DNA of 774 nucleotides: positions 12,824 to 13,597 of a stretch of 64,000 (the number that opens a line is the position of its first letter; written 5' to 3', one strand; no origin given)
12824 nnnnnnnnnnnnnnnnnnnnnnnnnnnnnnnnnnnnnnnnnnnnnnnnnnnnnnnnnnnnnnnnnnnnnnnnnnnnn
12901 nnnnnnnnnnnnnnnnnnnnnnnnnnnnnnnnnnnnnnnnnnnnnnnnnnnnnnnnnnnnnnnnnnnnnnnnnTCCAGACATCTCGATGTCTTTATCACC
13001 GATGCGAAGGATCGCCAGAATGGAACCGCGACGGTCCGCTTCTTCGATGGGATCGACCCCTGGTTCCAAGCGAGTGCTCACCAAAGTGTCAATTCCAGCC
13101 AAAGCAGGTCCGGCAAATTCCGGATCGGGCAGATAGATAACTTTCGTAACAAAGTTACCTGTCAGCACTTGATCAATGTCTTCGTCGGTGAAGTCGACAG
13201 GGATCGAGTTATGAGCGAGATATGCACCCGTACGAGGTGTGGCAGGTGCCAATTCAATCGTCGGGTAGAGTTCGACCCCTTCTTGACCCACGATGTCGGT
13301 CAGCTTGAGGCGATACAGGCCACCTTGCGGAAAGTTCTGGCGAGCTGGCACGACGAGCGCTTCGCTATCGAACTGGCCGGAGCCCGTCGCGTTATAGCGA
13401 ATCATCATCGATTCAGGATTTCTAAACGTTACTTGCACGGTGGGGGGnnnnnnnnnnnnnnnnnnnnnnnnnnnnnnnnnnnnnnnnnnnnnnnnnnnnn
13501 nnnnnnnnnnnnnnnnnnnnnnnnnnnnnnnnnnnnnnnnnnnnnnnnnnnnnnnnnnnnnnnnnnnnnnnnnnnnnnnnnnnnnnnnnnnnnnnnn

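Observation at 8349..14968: Candidate undescribed planctomycete envelope or surface-assembly system: four-gene exported-protein operon plus divergent LolA-like gene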

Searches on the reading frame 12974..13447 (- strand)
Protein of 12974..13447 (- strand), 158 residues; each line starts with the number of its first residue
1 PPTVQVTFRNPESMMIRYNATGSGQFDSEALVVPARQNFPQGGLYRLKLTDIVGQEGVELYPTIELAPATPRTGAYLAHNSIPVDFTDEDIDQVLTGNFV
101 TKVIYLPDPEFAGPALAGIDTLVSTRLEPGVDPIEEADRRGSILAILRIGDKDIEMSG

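Call 28: search_protein_representatives(alignment_id=A2)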
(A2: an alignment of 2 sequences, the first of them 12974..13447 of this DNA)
Query: 2 sequences, 169 profile positions. Proteins with E-value up to 0.001 (for the whole library): 1847; up to 1e-10: 1483; up to 1e-30: 542. The best 150 are listed.
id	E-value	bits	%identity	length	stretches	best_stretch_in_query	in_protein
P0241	6.3e-65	234.1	-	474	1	9-169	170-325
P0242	3.8e-64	231.5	-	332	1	6-169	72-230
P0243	2.7e-63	228.7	-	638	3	9-167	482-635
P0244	1.5e-62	226.3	-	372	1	5-169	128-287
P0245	5.2e-60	218.1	-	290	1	3-163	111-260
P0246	4.8e-57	208.4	-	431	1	8-169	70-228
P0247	3.6e-56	205.6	-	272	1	7-169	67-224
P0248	3.9e-56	205.4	-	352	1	4-169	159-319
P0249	1.2e-55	203.8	-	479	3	10-162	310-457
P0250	3.4e-55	202.4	-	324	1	7-168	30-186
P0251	1.5e-54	200.2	-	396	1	6-169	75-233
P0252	2.0e-54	199.9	-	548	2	10-164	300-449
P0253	7.3e-54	198.0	-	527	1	8-165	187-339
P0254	2.1e-53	196.6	-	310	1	8-168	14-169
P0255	4.8e-53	195.4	-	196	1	7-169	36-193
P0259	8.6e-53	194.6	-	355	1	10-168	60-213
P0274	4.1e-50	185.9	-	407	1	9-168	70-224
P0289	5.1e-46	172.5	-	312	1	9-165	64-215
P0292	9.0e-46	171.7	-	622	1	8-163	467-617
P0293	9.0e-46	171.7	-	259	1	10-168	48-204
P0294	1.1e-45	171.4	-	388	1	10-167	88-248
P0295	1.2e-45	171.3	-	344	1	9-166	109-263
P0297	1.5e-45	171.0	-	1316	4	11-161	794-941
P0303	9.6e-44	165.1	-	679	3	67-163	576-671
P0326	8.8e-42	158.7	-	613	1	3-163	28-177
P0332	1.5e-41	158.0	-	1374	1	11-166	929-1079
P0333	2.0e-41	157.6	-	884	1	8-169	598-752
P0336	2.4e-41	157.3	-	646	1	2-163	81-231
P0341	3.7e-41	156.7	-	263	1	8-168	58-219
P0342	4.5e-41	156.4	-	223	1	8-164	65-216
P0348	6.9e-41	155.8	-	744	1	10-168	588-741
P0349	7.7e-41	155.7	-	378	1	7-168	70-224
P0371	4.4e-40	153.2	-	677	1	8-166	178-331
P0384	1.3e-39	151.6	-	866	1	8-166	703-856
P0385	1.4e-39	151.6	-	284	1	7-167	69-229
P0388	2.3e-39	150.9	-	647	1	10-166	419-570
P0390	2.4e-39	150.8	-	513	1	1-163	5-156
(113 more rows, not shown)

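Call 35: find_related_loci(query=A4, collection=genome_contigs, flank=8000)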
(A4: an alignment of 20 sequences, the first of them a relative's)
Query A4 (430 aa) in genome_contigs; peptide patterns used: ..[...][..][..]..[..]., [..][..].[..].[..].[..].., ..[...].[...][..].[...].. (x = any residue, [..] = any of these).
599 stretches matched a pattern (row limit reached: there are more); 580 encode a relative of the query (tblastn E <= 1e-3); the best 80 are kept; 80 distinct loci.
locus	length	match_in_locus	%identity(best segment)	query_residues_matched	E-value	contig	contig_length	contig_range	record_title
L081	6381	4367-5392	56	1-345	3e-113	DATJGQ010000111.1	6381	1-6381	MAG TPA_asm: Gemmataceae bacterium isolate SMAG_U15490 k141_74229, whole genome shotgun sequence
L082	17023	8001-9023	49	1-292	1e-84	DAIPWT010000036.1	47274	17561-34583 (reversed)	MAG TPA_asm: Gemmataceae bacterium isolate CTOTU41487 NODE_475_length_47274_cov_11.358246, whole genome shotgun sequence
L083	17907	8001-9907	54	1-332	2e-83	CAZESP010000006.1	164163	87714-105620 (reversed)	MAG TPA_asm: uncultured Alcaligenaceae bacterium isolate binchicken_co107_135 genome assembly, contig: NODE_156_length_1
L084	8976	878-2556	57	1-295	2e-91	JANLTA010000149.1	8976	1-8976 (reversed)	MAG: Gemmataceae bacterium isolate OTE_25_metabat_263_sub OTE_25_k141_810510, whole genome shotgun sequence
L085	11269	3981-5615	52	98-374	6e-81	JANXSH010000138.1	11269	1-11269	MAG: Planctomycetia bacterium isolate 336R_metabat_93 336R_k141_1092075, whole genome shotgun sequence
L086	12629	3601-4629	48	1-295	4e-81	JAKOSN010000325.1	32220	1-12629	MAG: Planctomycetota bacterium isolate all_metabat.105_sub k201_1977533, whole genome shotgun sequence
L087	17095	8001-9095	46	1-309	3e-82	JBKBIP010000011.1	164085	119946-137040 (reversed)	MAG: Gemmataceae bacterium isolate 21I_069.bin.2 NODE_11_length_164085_cov_9.248791, whole genome shotgun sequence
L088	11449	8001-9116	44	1-376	8e-80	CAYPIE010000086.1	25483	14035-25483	MAG TPA_asm: uncultured Alcaligenaceae bacterium isolate SRP128890_co1_93 genome assembly, contig: NODE_3225_length_2548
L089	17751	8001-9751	65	101-308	9e-79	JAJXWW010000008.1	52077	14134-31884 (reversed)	MAG: Planctomycetota bacterium isolate BP6.bin110 NODE_890_length_52077_cov_3.714572, whole genome shotgun sequence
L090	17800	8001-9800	64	75-306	6e-78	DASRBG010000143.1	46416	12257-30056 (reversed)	MAG TPA_asm: Gemmataceae bacterium isolate SMAG_U9921 k141_397739, whole genome shotgun sequence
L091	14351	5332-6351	45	1-310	2e-76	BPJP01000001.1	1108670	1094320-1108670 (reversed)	MAG: Gemmatales bacterium KatS3mg105 DNA, contig_2733, whole genome shotgun sequence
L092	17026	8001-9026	44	1-295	1e-76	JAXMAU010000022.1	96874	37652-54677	MAG: Gemmataceae bacterium isolate STL-PLA18 C1.56.fa-22, whole genome shotgun sequence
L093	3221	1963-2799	51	1-294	5e-77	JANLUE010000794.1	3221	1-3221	MAG: Gemmataceae bacterium isolate OTE_25_concoct_364 OTE_25_k141_2926358, whole genome shotgun sequence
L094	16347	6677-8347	63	100-299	3e-76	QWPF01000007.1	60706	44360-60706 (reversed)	MAG: Planctomycetota bacterium isolate ZE-17MAR17-plancto121 Z170317-2m121-c7, whole genome shotgun sequence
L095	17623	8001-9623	45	1-304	4e-73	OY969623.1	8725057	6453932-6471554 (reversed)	MAG: uncultured Gemmataceae bacterium isolate MFD06742.bin.c.1 genome assembly, chromosome: 1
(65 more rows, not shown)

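Call 48: search_protein_families(library=pfam, proteins=[P0297, P0332, P0333, P0384, P0388, P0348, P0292, P0243, P0371, P0303], max_evalue=0.01)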
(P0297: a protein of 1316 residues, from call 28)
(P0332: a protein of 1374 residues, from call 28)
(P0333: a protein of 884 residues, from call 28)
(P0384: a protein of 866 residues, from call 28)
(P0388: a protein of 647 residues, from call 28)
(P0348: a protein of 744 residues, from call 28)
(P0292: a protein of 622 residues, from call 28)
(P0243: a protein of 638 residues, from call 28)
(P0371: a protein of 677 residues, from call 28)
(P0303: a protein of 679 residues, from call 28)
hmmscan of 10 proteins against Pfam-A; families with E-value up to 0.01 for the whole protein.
P0297 (1316 aa): 20 families
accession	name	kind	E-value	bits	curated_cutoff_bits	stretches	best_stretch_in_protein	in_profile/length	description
PF00515.34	TPR_1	-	1.7e-61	202.1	27.8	5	246-278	2-34/34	Tetratricopeptide repeat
PF07719.23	TPR_2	-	4.8e-57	185.8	27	5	247-278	3-34/34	Tetratricopeptide repeat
PF13371.12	TPR_9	-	1.4e-40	137.6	35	9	526-592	5-71/73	Tetratricopeptide repeat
PF13432.12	TPR_16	-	1.7e-40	137.5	32.7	6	495-549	10-64/65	Tetratricopeptide repeat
PF13431.12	TPR_17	-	2.5e-38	127.6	24.4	0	437-469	2-34/34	Tetratricopeptide repeat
PF13414.12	TPR_11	-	1.4e-37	127.5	26.8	2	252-293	1-42/42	TPR repeat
PF13181.12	TPR_8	-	1e-29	100.5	25.7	1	246-278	2-34/34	Tetratricopeptide repeat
PF14559.12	TPR_19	-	3.1e-23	82.3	25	3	322-383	1-62/68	Tetratricopeptide repeat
PF13428.12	TPR_14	-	1.9e-22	77.9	23.5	1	449-489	2-42/44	Tetratricopeptide repeat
PF13424.12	TPR_12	-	4.4e-12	46.5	30.1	1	430-478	26-75/77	Tetratricopeptide repeat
PF25062.1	ARM_TT21_N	-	6.3e-12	46.1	40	2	290-390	113-212/222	Tetratricopeptide repeat protein 21 N-terminal ARM repeat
PF23914.1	TPR_CcmH_CycH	-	3.6e-11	43.6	42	1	438-542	40-147/158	Cytochrome c-type biogenesis protein H TPR domain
PF13429.12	TPR_15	-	6.2e-09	36.1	26.2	0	449-486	147-184/280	Tetratricopeptide repeat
PF12569.14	NatA_aux_su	-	6.2e-09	35.8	33.3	0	122-200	205-283/515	N-terminal acetyltransferase A, auxiliary subunit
PF12895.13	ANAPC3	-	2.6e-08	34.4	27.2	0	429-506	4-80/82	Anaphase-promoting complex, cyclosome, subunit 3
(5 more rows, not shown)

P0332 (1374 aa): 0 families

P0333 (884 aa): 0 families

P0384 (866 aa): 3 families
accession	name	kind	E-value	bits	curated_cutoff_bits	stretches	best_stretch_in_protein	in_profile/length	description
PF05569.17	Peptidase_M56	-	1.4e-40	139.8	31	1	11-321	5-296/296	BlaR1 peptidase M56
PF02472.21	ExbD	-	2.7e-05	24.7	25.4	0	394-435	91-125/128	Biopolymer transport protein ExbD/TolR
PF01435.24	Peptidase_M48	-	0.00039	20.7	20.3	1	200-271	45-115/186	Peptidase family M48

P0388 (647 aa): 6 families
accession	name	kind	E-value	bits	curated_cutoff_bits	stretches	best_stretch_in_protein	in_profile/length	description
PF00069.31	Pkinase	-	1.8e-47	162.4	31.7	1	88-339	1-256/263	Protein kinase domain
PF07714.23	PK_Tyr_Ser-Thr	-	1.3e-36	126.7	23.1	1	89-336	2-250/258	Protein tyrosine and serine/threonine kinase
PF03109.22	ABC1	-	6.2e-05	22.7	22.9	1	163-238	145-220/244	ABC1 atypical kinase-like domain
PF01636.29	APH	-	0.00049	20.4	23.2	0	205-232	169-197/239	Phosphotransferase enzyme family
PF17667.7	Pkinase_fungal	-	0.0013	18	24.1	1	202-266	303-372/387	Fungal protein kinase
PF14531.12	Kinase-like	-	0.0078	15.9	25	0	195-295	155-257/289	Kinase-like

P0348 (744 aa): 0 families

P0292 (622 aa): 1 family
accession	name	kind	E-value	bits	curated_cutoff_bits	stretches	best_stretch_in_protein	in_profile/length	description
PF03958.22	Secretin_N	-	2.7e-13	50.3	28.2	1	251-312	2-69/69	Bacterial type II/III secretion system short domain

P0243 (638 aa): 1 family
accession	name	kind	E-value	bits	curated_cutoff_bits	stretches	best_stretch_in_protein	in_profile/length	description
PF13643.11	DUF4145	-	3.7e-08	33.8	23.1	1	31-105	5-72/88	Domain of unknown function (DUF4145)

P0371 (677 aa): 1 family
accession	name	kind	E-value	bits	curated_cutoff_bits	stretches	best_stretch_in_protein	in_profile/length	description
PF00263.26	Secretin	-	1.1e-22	80.8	27.5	1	520-640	1-128/169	Bacterial type II and III secretion system protein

P0303 (679 aa): 0 families

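Call 49: list_cluster_members(proteins=[P0371, P0292, P0326, P0336, P0390, P0384, P0388, P0332])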
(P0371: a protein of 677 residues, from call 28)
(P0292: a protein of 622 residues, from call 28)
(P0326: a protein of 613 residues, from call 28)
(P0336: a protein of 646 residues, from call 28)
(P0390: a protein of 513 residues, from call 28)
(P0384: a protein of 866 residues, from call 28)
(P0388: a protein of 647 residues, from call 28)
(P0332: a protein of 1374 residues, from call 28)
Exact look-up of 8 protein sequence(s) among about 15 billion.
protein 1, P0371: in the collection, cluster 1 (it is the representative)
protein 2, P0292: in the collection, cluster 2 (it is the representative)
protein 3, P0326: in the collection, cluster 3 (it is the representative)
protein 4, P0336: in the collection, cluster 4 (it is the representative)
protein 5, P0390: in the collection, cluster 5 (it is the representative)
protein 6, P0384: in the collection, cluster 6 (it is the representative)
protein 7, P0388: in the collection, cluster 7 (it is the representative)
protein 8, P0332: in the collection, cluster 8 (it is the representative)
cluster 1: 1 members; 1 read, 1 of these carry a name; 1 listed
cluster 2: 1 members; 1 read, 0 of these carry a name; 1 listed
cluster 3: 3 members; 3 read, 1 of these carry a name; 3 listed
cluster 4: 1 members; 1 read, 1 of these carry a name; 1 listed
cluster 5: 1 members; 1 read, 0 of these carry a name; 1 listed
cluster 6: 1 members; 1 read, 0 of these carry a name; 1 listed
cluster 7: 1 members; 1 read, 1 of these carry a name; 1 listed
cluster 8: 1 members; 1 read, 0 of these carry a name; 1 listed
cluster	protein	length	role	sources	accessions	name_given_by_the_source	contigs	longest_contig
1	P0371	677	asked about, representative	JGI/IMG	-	hypothetical protein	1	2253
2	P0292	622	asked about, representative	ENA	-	-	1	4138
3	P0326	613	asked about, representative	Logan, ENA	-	-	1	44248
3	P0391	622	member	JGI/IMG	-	uncharacterized repeat protein (TIGR01451 family)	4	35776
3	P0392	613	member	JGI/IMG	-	-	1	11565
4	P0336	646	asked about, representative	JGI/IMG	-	uncharacterized repeat protein (TIGR01451 family)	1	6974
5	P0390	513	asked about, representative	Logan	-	-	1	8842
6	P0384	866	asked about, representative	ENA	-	-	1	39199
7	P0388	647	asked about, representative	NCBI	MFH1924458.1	MAG: serine/threonine-protein kinase, partial [Planctomycetota bacterium]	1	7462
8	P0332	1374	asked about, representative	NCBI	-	-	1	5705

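Call 52: find_homologous_proteins(query=P0371)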
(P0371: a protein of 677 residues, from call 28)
Query P0371 (677 aa): 322 proteins with E <= 0.001 among 8000 candidates; the best 120 are listed.
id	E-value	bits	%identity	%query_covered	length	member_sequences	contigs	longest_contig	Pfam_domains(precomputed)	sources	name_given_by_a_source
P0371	0.0e+0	1514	100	100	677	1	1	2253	PF00263.27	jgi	jgi:hypothetical protein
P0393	1.0e-206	707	53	100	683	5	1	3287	PF00263.27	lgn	-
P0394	8.3e-58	215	62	22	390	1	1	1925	-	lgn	-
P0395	2.0e-57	213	53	28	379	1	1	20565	-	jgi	jgi:hypothetical protein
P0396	3.0e-57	213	62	22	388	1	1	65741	-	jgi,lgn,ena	-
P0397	6.2e-57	212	62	22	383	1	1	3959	-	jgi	jgi:hypothetical protein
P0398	8.4e-57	211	62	22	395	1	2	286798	-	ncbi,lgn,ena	-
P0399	1.3e-56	211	62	22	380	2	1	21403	-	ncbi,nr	ncbi:MAG: hypothetical protein LLG00_01315 [Planctomycetaceae bacterium]|nr:hypothetical protein [Pl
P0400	2.1e-56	210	59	24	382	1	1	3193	-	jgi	jgi:hypothetical protein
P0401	3.6e-56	209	63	22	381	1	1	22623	-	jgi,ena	-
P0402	3.9e-56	209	61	22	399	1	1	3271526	-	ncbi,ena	-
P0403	4.5e-56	209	62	23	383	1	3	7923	-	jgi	jgi:hypothetical protein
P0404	5.4e-56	209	61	22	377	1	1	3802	-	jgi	jgi:hypothetical protein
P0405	6.4e-56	208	60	22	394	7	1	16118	-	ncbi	ncbi:MAG: hypothetical protein ABSG67_09155 [Thermoguttaceae bacterium]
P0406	9.3e-56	208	59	23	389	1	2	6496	-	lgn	-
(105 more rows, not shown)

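Call 54: find_encoding_contigs(protein=P0393, flank=6000, max_places=4)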
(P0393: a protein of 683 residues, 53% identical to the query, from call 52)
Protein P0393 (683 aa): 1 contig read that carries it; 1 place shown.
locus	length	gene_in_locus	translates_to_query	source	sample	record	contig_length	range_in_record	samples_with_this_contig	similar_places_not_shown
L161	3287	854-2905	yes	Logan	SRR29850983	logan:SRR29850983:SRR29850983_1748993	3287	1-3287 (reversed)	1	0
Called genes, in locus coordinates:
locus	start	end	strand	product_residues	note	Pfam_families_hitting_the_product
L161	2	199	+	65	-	?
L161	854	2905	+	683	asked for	PF00263:Secretin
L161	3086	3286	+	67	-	?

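Call 65: list_cluster_members(proteins=[P0289, P0293, P0341, P0342, P0349, P0385, P0259, P0274, P0294, P0295])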
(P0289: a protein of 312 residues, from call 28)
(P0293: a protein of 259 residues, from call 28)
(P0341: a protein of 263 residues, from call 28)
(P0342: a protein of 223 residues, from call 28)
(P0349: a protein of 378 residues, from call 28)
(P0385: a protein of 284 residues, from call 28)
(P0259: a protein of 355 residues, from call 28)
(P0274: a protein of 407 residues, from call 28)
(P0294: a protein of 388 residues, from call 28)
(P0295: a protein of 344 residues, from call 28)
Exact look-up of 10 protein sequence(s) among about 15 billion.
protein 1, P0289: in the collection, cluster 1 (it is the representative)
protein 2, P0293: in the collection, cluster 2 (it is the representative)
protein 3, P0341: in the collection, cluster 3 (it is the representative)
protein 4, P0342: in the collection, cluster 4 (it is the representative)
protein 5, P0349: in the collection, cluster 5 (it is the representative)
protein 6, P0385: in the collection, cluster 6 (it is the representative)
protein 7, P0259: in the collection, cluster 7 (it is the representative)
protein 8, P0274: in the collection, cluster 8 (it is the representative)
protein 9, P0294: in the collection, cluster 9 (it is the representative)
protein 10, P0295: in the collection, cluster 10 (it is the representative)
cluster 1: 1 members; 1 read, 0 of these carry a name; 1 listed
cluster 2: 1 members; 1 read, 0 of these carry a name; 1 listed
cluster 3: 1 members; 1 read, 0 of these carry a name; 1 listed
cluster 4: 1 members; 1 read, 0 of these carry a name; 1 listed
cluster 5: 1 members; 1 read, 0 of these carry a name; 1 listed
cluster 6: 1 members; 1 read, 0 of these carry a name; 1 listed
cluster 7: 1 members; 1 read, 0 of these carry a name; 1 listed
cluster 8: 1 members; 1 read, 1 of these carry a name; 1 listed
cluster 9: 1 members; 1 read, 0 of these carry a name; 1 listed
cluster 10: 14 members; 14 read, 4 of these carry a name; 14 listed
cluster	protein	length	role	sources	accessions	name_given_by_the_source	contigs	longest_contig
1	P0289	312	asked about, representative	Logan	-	-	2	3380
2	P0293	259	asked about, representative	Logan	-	-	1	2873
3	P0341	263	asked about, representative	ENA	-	-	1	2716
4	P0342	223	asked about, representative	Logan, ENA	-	-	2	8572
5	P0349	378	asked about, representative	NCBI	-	-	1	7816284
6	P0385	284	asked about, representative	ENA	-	-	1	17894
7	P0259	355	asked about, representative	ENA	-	-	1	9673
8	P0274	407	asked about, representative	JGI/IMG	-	hypothetical protein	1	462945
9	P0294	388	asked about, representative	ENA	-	-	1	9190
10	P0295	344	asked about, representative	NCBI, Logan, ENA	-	-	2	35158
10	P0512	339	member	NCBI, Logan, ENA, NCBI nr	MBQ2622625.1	MAG: hypothetical protein IJF84_14895 [Thermoguttaceae bacterium] | hypothetical protein [Thermoguttaceae bacterium]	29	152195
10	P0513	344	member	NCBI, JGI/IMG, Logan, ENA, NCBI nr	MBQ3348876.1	MAG: hypothetical protein IJG38_00625 [Thermoguttaceae bacterium] | hypothetical protein | hypothetical protein [Thermoguttaceae bacterium]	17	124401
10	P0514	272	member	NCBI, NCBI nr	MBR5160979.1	MAG: hypothetical protein IKW80_05080, partial [Thermoguttaceae bacterium] | hypothetical protein [Thermoguttaceae bacterium]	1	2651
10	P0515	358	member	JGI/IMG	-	hypothetical protein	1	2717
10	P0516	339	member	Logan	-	-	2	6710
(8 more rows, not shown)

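Call 67: find_related_loci(query=A6, collection=genome_contigs, flank=10000)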
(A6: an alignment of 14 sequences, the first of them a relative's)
Query A6 (378 aa) in genome_contigs; peptide patterns used: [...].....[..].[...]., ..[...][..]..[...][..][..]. (x = any residue, [..] = any of these).
599 stretches matched a pattern (row limit reached: there are more); 510 encode a relative of the query (tblastn E <= 1e-3); the best 80 are kept; 80 distinct loci.
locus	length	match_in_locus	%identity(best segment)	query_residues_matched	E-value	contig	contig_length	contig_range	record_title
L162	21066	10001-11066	62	1-371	1e-96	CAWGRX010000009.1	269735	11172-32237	MAG: uncultured Planctomycetaceae bacterium isolate MFD05684.bin.1.155 genome assembly, contig: contig_17730, whole geno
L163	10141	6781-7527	59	1-277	1e-95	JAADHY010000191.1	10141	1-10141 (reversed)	MAG: Planctomycetota bacterium isolate M_MetaBat.224 contig-127_16448, whole genome shotgun sequence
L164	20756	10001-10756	64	1-244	1e-95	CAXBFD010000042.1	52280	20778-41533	MAG TPA_asm: uncultured bacterium isolate ERR2762125_concoct_30 genome assembly, contig: ERZ3421902.315, whole genome sh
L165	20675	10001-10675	68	1-228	3e-95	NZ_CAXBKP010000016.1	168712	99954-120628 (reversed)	MAG: uncultured Gimesia sp. isolate ERR2762125_binner123_Refined_36 ERZ3421902.61, whole genome shotgun sequence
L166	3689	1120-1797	67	1-230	6e-96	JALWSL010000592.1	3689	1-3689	MAG: Planctomycetaceae bacterium isolate M2_metabat2_scaf2bin.068 M2_NODE_52283_length_3689_cov_2.168725, whole genome s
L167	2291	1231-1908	66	1-230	4e-99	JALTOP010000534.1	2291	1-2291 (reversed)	MAG: Planctomycetaceae bacterium isolate S139_metabat2_scaf2bin.267 S139_NODE_90641_length_2291_cov_1.465342, whole geno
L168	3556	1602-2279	67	1-230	4e-95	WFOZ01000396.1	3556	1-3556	MAG: Planctomycetaceae bacterium isolate S012_32 k151_231458, whole genome shotgun sequence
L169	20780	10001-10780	59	1-263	2e-93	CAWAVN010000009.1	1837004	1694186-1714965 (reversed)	MAG: uncultured Planctomycetaceae bacterium isolate MFD05684.bin.2.226 genome assembly, contig: contig_34984, whole geno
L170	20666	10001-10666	68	1-225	4e-92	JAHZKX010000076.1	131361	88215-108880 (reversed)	MAG: Planctomycetota bacterium isolate O_S4.2_bin.8 k141_1260957, whole genome shotgun sequence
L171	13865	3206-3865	67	1-224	2e-91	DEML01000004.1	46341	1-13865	MAG TPA_asm: Planctomycetaceae bacterium UBA2671 UBA2671_contig_3217, whole genome shotgun sequence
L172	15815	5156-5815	67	1-224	3e-91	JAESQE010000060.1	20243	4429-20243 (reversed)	MAG: Planctomycetaceae bacterium isolate NORP218 17652, whole genome shotgun sequence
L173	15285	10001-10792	56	1-277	4e-90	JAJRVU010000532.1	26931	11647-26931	MAG: Planctomycetota bacterium isolate Dive96_bin10.66 k141_5088475, whole genome shotgun sequence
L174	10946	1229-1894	67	1-224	2e-89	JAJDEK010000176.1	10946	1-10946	MAG: Planctomycetaceae bacterium isolate OFTM93 OFTM93_175, whole genome shotgun sequence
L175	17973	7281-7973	62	1-234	2e-89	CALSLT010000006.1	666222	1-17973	MAG: uncultured Planctomycetaceae bacterium isolate A_MB81_1 genome assembly, contig: contig_13256_A_MB81, whole genome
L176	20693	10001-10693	61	1-234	4e-89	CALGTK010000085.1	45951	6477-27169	MAG TPA_asm: uncultured Planctomyces sp. isolate ERR2206752_bin.18_CONCOCT_v1.1_MAG genome assembly, contig: ERZ887832.1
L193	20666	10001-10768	59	1-230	5e-84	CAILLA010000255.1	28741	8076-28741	MAG: uncultured Schlesneria sp. isolate Umea3_bin-3867 genome assembly, contig: bin-3867:255/307, whole genome shotgun s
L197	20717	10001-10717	60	1-224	3e-83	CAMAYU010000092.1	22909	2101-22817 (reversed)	MAG: Schlesneria paludicola DSM 18645 isolate MH-08apr19-81 genome assembly, contig: MH-08apr19-C5056, whole genome shot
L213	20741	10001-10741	53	1-224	1e-74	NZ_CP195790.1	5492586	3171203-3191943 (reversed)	Planctomicrobium sp. SH527 chromosome, complete genome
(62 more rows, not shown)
